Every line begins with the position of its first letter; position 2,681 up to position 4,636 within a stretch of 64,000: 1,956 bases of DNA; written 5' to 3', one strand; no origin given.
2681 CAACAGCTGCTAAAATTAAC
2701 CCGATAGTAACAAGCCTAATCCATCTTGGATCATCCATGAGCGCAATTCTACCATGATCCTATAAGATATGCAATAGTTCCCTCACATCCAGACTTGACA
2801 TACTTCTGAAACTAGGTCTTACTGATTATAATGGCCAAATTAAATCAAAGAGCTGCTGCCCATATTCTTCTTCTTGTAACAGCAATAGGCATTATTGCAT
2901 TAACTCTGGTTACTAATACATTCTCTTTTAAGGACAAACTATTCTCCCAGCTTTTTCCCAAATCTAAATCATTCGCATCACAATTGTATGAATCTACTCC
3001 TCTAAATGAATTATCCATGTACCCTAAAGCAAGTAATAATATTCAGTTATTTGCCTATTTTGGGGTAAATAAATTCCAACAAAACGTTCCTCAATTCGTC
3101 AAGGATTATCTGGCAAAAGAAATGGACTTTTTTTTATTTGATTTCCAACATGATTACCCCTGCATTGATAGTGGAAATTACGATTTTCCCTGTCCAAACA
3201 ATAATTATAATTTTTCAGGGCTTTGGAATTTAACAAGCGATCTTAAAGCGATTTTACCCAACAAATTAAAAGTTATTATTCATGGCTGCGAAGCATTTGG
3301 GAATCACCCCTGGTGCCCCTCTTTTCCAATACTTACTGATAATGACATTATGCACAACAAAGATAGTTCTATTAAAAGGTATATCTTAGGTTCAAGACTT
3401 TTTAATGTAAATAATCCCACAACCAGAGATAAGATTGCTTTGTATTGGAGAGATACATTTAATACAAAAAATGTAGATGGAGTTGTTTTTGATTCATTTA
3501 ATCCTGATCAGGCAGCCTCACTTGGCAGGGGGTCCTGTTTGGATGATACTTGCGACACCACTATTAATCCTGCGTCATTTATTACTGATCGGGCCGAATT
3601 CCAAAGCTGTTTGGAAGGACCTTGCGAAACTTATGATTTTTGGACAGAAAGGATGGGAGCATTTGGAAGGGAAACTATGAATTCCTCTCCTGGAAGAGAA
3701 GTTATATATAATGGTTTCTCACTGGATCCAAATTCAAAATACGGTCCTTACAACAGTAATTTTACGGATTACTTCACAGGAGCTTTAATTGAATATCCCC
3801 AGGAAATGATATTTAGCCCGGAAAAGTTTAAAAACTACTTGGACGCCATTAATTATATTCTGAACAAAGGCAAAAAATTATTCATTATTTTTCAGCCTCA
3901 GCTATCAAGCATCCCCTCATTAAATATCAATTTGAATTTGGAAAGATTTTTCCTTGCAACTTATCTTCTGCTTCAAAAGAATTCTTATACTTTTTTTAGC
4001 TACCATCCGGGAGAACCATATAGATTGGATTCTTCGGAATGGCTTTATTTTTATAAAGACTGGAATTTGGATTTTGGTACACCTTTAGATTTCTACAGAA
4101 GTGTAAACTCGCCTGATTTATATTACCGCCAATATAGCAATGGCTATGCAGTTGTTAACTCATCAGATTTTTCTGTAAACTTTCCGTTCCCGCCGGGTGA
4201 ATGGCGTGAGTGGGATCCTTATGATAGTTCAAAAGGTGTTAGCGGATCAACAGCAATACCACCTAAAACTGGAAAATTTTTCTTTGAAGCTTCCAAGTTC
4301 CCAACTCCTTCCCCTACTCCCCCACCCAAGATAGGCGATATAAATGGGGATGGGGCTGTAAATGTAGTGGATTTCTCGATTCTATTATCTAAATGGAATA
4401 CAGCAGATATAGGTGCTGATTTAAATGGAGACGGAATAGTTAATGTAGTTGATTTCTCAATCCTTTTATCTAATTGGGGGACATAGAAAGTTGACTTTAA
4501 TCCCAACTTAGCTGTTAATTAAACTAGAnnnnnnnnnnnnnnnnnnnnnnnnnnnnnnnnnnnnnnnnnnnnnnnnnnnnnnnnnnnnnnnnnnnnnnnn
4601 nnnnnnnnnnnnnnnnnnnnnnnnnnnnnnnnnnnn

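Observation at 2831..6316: Tandem paralogous secreted proteins with type-I dockerin modules and shared signal-anchor, in a genome with no obvious cohesin partner in the window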

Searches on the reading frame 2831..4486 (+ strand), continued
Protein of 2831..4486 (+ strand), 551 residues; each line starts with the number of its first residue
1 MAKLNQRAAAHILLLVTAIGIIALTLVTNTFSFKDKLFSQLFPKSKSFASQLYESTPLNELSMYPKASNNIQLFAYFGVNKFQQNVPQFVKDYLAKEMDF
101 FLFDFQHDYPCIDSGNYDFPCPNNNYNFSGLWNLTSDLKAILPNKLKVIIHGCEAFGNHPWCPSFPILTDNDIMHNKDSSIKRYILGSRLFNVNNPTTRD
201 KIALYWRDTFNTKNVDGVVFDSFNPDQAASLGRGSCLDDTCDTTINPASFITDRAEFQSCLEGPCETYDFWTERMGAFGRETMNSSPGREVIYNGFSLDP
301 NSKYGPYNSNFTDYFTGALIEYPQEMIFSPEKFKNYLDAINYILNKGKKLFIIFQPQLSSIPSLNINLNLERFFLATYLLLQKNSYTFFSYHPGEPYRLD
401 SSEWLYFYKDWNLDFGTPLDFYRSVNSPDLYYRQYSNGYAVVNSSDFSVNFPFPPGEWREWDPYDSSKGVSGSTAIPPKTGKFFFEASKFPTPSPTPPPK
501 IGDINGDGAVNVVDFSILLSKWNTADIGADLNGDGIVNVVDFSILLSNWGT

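Call 82: find_encoding_contigs(protein=P0002, flank=10000, max_places=2)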
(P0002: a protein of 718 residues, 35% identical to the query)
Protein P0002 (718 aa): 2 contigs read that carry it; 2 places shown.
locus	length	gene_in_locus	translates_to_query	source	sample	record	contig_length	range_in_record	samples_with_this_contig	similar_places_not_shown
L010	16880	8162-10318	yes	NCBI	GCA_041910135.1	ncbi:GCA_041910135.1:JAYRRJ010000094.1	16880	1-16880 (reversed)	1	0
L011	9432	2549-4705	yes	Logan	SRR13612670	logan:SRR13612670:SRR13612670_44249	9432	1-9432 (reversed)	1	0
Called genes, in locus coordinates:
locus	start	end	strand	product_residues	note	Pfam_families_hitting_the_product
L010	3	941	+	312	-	?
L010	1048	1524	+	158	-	PF03449:GreA_GreB_N, PF01272:GreA_GreB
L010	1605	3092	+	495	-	PF01921:tRNA-synt_1f, PF00133:tRNA-synt_1 (faint), PF09334:tRNA-synt_1g (faint), PF19269:Anticodon_2 (faint)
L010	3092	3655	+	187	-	PF01725:Ham1p_like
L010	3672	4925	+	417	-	PF02403:Seryl_tRNA_N, PF00587:tRNA-synt_2b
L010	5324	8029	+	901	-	PF07517:SecA_DEAD, PF01043:SecA_PP_bind, PF21090:P-loop_SecA, PF07516:SecA_SW, PF02810:SEC-C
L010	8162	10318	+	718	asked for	PF14885:GHL15, PF17957:Big_7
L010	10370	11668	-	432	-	PF13229:Beta_helix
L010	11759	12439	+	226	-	PF13472:Lipase_GDSL_2 (weak)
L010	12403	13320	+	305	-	-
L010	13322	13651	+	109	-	-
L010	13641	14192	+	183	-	PF03167:UDG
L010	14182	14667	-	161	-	-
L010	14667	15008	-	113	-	PF03819:MazG (weak)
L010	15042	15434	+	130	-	-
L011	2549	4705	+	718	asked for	PF14885:GHL15, PF17957:Big_7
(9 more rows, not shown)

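Call 84: list_cluster_members(proteins=[P0140, P0141, P0148, P0162, P0177, P0179, P0183, P0191, P0227, P0175])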
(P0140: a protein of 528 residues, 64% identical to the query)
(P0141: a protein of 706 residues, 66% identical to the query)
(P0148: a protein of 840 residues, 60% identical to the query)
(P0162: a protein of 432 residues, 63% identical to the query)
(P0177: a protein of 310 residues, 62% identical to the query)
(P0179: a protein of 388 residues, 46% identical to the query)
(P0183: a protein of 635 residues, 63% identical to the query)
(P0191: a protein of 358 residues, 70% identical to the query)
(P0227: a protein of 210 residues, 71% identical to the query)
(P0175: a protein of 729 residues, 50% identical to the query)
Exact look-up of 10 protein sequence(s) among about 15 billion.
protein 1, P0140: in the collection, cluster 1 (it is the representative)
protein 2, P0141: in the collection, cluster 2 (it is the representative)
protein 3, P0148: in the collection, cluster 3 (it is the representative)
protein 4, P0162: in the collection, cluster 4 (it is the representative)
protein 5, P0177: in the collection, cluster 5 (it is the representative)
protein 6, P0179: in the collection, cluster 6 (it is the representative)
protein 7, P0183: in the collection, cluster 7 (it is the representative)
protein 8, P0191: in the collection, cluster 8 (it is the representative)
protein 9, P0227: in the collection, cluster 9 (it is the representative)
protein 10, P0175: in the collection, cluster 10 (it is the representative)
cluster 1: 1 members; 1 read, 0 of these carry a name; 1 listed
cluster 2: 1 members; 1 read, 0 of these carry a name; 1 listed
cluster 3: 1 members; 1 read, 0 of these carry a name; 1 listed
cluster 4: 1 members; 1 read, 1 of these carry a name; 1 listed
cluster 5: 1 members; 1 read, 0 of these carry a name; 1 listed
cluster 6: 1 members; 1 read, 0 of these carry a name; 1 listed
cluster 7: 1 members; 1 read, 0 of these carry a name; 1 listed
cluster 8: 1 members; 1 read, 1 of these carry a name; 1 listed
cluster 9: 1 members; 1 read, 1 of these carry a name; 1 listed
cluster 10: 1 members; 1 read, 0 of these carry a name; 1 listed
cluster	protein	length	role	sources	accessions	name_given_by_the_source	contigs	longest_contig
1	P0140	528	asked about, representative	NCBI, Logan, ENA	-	-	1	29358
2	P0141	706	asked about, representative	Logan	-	-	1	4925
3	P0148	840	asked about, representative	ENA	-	-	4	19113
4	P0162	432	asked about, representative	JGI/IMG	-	hypothetical protein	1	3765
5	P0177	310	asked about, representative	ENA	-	-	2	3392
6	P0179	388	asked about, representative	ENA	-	-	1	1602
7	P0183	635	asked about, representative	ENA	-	-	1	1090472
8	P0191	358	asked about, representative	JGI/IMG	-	beta-glucanase (GH16 family)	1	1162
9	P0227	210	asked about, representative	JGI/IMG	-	hypothetical protein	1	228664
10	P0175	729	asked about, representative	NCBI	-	-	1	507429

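Call 91: search_protein_families(library=ncbifam, proteins=[window:2831-4486:+], max_evalue=0.1)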
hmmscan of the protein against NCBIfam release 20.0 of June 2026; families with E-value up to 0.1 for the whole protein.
window:2831-4486:+ (551 aa): 1 family
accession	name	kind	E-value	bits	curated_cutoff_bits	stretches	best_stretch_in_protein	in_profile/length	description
NF041540.1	dockerin_GC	domain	8.6e-07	29.3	29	1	503-549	4-63/67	GC-type dockerin domain-anchored protein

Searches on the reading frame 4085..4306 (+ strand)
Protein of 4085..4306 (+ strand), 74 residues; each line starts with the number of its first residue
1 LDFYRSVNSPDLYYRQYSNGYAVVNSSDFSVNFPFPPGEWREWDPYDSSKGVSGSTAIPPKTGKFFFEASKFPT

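Call 90: search_protein_families(library=pfam, proteins=[window:4085-4306:+], max_evalue=10)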
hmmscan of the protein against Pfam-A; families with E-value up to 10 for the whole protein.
seq(74 aa): 2 families
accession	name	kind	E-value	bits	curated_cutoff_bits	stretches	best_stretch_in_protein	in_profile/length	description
PF03699.18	UPF0182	-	0.19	10.2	27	1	7-53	454-498/770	Uncharacterised protein family (UPF0182)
PF18390.7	GlgX_C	-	0.21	11.9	25.8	1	23-47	40-64/85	Glycogen debranching enzyme C-terminal domain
